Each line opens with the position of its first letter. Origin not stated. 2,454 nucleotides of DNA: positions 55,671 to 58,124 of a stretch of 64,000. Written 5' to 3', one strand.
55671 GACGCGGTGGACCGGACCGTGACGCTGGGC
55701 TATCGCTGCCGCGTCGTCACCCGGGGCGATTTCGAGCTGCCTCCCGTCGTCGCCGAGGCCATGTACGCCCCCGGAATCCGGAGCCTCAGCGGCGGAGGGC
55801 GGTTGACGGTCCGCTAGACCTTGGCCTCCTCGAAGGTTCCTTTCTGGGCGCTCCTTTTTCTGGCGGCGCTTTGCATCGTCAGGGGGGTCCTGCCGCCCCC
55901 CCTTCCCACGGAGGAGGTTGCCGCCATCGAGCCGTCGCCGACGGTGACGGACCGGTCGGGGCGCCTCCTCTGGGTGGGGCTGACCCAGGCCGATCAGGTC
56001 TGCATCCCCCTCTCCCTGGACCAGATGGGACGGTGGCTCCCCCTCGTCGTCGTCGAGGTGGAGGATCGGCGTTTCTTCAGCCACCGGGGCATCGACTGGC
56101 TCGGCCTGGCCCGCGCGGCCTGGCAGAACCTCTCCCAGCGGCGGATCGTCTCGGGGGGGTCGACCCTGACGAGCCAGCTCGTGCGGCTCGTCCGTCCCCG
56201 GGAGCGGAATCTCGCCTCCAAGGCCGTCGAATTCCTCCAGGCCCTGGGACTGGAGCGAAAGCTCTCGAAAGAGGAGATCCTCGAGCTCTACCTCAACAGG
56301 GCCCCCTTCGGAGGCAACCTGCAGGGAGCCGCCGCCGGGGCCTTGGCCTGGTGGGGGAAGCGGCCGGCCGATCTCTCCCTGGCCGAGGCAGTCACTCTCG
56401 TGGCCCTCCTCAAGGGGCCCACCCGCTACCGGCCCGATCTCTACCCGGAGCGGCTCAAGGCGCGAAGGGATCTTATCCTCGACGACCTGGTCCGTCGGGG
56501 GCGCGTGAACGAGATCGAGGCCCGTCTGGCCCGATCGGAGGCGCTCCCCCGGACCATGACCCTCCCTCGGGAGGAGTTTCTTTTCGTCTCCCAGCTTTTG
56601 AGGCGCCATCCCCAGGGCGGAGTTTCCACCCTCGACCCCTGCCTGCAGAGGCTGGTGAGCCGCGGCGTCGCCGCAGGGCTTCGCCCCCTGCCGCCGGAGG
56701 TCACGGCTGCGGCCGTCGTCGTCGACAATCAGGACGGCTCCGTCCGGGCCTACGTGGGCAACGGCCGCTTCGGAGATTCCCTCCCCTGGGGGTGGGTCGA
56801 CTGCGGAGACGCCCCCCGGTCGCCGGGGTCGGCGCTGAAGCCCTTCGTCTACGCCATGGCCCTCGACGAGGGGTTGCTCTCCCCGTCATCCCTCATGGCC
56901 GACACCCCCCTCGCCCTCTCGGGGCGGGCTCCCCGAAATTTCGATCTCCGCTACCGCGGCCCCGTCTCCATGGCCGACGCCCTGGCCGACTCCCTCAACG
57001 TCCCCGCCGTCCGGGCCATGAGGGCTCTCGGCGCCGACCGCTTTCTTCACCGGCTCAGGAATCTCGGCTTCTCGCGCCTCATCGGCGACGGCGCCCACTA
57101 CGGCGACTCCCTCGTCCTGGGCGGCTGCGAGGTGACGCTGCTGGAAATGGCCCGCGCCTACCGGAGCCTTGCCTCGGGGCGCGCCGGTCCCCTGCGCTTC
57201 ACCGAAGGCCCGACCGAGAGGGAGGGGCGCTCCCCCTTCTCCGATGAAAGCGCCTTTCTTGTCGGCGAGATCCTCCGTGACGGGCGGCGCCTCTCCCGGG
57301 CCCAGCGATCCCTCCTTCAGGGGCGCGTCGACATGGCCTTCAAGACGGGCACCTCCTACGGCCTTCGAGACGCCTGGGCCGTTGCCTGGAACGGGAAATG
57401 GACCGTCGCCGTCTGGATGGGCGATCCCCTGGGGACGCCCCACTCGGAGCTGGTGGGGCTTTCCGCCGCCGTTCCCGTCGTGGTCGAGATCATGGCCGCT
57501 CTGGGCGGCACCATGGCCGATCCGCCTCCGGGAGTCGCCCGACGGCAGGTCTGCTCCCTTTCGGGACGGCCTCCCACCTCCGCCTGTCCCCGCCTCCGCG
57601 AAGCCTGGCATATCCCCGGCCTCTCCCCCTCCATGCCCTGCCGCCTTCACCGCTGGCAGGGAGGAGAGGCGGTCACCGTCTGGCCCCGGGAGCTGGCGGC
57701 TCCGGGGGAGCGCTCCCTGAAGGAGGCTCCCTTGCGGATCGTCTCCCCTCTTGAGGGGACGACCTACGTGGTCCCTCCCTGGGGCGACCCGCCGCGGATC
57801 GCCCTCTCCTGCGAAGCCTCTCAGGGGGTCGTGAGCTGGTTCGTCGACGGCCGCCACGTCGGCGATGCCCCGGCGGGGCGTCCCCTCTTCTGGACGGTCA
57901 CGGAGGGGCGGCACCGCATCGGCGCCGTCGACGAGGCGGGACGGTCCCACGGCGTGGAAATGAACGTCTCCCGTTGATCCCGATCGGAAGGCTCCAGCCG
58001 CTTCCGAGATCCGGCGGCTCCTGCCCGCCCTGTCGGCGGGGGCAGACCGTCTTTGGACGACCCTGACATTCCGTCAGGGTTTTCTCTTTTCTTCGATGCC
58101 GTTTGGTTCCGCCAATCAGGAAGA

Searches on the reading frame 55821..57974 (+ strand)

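Call 81: search_protein_families(library=pfam, proteins=[window:55821-57974:+], max_evalue=0.0001)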
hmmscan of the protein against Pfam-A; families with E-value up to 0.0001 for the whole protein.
window:55821-57974:+ (718 aa): 3 families
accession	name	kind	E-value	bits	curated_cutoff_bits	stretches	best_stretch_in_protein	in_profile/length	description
PF00912.28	Transgly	-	1e-49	168.8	27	1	63-223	16-177/178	Transglycosylase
PF00905.27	Transpeptidase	-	6e-20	72.1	22.1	1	297-556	2-296/299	Penicillin binding protein transpeptidase domain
PF06832.18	BiPBP_C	-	2e-16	60.1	26.8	1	629-712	3-88/90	Penicillin-Binding Protein C-terminus Family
